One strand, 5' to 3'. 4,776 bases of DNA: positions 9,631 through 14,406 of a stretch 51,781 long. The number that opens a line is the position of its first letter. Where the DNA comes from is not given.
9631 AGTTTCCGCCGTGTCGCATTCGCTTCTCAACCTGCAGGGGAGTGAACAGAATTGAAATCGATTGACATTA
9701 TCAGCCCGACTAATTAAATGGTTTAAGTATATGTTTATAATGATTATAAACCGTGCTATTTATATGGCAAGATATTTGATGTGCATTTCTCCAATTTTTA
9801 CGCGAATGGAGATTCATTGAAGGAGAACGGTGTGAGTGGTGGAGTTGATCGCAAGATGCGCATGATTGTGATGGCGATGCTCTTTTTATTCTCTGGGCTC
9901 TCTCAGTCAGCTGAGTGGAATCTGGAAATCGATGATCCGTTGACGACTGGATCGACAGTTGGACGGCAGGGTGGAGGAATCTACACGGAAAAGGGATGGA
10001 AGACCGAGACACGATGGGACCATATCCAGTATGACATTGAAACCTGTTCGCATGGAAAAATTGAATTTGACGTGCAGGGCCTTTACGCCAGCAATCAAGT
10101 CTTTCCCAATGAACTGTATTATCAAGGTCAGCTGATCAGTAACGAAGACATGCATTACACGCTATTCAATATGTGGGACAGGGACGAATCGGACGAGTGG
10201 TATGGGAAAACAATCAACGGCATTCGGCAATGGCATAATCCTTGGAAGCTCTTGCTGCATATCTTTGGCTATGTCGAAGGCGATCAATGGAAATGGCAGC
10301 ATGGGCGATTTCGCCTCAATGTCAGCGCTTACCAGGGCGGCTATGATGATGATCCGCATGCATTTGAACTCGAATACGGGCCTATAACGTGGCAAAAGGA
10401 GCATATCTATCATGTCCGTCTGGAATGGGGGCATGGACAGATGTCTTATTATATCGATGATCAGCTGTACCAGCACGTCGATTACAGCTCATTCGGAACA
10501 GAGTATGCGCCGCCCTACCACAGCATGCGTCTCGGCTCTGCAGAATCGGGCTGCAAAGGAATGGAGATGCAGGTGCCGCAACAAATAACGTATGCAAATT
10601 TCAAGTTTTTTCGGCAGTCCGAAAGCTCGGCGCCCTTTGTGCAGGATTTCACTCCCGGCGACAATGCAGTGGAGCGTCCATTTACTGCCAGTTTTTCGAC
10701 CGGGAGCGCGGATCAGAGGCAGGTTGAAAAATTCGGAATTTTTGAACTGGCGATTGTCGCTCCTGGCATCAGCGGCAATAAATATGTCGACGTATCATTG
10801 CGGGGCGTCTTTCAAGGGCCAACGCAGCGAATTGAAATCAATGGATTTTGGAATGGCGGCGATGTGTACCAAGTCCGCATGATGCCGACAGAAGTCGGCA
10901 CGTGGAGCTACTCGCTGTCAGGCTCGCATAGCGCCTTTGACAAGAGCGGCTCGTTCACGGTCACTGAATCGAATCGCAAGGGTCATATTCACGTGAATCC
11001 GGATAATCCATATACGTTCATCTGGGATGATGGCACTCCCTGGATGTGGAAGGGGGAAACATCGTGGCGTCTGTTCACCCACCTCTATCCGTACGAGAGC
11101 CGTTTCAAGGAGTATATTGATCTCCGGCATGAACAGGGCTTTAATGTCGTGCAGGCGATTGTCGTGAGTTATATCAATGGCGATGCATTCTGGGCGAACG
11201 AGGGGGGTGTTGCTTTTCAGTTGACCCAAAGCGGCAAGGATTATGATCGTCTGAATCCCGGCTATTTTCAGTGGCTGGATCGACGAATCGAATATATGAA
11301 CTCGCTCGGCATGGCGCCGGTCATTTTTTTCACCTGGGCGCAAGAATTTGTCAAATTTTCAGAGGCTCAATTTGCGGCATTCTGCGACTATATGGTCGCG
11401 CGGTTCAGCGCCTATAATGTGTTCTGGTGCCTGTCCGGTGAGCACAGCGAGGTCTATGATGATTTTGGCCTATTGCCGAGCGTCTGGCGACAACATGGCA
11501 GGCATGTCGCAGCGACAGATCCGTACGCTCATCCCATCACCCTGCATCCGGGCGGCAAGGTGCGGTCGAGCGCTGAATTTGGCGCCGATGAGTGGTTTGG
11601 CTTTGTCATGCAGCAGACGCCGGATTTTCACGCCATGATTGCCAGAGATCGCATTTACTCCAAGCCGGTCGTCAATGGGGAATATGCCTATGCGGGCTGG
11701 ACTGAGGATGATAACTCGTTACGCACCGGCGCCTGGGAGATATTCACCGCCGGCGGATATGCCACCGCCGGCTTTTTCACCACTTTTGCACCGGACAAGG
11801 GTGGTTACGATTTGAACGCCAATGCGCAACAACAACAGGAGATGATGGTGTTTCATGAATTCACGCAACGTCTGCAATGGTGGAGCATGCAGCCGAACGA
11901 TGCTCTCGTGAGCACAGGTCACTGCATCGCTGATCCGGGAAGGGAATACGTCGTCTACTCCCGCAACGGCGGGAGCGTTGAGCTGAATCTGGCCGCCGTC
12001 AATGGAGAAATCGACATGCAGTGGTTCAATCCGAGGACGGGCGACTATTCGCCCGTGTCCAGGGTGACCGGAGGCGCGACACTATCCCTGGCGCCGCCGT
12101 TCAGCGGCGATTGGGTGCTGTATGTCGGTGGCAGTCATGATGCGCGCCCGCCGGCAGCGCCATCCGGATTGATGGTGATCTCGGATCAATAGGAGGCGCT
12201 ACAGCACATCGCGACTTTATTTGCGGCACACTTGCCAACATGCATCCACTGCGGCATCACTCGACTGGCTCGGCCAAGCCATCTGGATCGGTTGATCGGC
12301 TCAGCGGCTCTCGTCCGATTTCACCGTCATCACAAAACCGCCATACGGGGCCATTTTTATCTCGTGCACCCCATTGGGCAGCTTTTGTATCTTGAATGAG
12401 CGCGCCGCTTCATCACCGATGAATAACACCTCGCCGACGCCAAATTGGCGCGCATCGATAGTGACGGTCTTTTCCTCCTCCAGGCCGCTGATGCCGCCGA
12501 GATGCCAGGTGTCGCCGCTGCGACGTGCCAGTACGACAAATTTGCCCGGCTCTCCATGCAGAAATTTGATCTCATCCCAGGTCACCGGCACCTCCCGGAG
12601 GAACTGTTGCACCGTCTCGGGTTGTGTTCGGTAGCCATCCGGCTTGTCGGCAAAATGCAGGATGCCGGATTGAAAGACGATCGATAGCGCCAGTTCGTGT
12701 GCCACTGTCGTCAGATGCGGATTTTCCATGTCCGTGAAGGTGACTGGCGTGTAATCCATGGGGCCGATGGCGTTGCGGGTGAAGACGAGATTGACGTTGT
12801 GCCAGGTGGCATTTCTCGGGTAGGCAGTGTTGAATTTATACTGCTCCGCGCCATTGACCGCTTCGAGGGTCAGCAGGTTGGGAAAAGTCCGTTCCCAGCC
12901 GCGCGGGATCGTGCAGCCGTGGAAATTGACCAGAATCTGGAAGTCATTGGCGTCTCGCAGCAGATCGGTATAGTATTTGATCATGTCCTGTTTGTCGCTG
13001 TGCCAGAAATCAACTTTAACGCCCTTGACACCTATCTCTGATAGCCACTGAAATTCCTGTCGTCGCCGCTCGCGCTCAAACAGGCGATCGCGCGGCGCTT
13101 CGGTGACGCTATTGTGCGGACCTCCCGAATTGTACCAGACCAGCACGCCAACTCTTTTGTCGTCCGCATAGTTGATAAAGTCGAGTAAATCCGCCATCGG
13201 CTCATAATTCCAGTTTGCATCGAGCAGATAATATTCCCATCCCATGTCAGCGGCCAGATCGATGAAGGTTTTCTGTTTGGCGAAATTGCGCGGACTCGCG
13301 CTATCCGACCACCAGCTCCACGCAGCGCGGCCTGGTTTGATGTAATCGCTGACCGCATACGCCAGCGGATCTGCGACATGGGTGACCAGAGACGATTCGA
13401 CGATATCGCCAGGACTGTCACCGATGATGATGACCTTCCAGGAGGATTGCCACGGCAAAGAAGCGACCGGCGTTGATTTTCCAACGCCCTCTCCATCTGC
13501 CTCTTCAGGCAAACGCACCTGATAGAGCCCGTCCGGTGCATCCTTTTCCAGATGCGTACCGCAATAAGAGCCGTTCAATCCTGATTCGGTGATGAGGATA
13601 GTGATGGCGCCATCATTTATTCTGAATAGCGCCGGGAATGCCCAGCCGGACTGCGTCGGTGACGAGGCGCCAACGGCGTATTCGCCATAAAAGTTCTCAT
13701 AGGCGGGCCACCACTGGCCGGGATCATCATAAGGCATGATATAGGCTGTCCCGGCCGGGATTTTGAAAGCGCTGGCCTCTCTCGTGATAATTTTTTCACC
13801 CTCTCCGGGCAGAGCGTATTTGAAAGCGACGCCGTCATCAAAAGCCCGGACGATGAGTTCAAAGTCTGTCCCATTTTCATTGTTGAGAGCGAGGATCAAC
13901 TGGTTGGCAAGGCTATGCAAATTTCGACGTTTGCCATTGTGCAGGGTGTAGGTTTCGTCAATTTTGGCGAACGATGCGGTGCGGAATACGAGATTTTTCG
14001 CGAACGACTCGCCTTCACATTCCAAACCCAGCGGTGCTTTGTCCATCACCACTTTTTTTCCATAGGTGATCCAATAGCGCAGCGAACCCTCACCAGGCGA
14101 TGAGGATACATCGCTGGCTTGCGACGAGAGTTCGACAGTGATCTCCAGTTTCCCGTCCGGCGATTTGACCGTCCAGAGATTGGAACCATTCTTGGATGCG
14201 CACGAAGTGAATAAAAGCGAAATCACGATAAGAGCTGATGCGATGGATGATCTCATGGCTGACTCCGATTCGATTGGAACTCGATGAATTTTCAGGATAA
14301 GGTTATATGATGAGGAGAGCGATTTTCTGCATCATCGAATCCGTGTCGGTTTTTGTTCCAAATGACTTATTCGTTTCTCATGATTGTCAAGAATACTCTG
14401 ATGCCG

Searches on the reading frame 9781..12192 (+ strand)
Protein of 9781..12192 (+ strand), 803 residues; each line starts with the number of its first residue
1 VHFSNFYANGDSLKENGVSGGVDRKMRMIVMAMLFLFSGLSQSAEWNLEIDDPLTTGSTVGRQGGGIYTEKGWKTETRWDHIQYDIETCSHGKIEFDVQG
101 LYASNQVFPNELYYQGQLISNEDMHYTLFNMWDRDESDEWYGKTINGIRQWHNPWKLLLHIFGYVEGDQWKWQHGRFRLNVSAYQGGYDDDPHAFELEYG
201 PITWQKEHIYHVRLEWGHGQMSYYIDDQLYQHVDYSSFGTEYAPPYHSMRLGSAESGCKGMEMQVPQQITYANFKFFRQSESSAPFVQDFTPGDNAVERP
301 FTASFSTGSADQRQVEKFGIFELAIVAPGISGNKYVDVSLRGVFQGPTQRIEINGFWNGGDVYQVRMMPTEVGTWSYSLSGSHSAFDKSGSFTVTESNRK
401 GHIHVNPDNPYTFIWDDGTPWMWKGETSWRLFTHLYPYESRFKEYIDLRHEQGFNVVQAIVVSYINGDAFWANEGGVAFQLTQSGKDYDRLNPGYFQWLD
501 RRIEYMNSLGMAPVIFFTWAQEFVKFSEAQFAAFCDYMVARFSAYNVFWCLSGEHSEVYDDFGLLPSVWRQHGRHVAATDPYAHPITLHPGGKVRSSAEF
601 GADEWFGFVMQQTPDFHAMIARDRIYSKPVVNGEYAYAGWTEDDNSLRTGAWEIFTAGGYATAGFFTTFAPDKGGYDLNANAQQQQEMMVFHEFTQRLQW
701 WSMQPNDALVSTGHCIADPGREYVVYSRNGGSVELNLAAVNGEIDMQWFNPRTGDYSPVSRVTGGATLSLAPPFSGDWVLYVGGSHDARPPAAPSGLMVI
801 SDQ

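Call 6: search_protein_families(library=pfam, proteins=[window:9781-12192:+], max_evalue=0.001)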
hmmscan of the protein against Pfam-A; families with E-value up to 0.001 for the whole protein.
window:9781-12192:+ (803 aa): 3 families
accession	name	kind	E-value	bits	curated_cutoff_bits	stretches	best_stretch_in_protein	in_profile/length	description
PF13204.13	Apiosidase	-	7.6e-39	134.6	26.5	1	411-659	5-271/320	Apiosidase-like, catalytic domain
PF16586.11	DUF5060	-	2e-15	57.2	27.2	1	314-380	1-68/70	Domain of unknown function (DUF5060)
PF12904.13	Collagen_bind_2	-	1.3e-09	38.2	22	1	712-781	15-90/92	Putative collagen-binding domain of a collagenase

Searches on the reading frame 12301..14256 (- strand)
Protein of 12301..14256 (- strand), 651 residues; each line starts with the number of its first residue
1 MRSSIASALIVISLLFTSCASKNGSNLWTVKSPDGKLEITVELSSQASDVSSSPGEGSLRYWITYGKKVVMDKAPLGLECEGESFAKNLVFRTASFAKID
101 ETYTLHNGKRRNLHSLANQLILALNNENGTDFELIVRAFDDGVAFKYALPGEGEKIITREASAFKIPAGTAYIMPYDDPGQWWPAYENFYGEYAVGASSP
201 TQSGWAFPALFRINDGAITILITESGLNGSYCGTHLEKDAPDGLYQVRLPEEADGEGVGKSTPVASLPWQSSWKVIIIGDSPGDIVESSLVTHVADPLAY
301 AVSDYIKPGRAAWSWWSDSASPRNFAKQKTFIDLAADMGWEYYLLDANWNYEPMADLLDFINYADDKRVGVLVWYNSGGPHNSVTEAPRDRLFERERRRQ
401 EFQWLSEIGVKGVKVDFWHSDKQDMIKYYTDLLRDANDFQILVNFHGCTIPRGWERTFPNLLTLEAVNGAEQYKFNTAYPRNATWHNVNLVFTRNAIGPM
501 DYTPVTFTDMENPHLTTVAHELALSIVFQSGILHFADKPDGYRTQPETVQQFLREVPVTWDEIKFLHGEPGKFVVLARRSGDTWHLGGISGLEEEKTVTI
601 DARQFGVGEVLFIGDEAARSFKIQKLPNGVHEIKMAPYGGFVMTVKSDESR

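Call 6: search_protein_families(library=pfam, proteins=[window:12301-14256:-], max_evalue=0.001)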
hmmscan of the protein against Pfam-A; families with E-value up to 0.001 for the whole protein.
window:12301-14256:- (651 aa): 3 families
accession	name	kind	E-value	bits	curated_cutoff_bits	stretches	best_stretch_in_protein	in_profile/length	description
PF10566.15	Glyco_hydro_97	-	2e-65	221.4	32.5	1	304-557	3-275/275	Glycoside hydrolase 97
PF14508.12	GH97_N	-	7.2e-49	166.8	25.3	1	30-297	1-229/229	Glycosyl-hydrolase 97 N-terminal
PF14509.12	GH97_C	-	6.4e-13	49.2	25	1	559-645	1-96/97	Glycosyl-hydrolase 97 C-terminal, oligomerisation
